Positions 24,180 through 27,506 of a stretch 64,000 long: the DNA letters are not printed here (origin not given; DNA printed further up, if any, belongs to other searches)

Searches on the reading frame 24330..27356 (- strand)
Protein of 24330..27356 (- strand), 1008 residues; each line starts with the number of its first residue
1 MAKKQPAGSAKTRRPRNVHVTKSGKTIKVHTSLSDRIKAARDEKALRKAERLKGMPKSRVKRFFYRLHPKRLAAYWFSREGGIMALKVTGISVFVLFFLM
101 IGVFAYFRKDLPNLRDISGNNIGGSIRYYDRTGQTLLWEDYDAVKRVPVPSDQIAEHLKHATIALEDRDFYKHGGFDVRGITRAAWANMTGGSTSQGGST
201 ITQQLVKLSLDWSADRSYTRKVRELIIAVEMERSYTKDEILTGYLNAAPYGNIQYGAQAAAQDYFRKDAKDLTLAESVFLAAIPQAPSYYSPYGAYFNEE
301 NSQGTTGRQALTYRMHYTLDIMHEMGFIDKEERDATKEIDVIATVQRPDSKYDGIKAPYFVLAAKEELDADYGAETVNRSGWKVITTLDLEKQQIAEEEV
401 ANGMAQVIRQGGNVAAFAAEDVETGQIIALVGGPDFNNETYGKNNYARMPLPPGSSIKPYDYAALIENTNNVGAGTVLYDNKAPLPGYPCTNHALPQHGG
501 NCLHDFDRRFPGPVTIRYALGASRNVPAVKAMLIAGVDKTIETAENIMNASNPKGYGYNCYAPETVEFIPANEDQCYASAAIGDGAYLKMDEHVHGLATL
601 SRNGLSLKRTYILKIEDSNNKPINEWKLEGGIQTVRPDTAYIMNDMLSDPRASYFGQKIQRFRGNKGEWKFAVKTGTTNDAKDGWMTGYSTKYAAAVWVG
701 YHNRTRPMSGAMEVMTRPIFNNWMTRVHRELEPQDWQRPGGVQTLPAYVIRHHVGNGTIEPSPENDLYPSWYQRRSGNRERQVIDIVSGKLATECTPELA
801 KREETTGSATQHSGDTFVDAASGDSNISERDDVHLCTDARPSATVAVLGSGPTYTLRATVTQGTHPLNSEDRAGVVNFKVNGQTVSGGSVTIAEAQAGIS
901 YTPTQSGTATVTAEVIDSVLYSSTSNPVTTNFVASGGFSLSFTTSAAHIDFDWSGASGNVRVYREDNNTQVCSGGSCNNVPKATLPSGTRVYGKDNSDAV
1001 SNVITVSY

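Call 72: search_protein_families(library=pfam, proteins=[window:24330-27356:-], max_evalue=0.001)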
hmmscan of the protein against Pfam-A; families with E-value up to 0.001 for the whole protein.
window:24330-27356:- (1008 aa): 2 families
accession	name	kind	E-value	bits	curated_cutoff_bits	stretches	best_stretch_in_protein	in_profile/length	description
PF00912.28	Transgly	-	6.9e-59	198.7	27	1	142-299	10-163/178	Transglycosylase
PF00905.27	Transpeptidase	-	1.4e-11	44.6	22.1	1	417-722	3-296/299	Penicillin binding protein transpeptidase domain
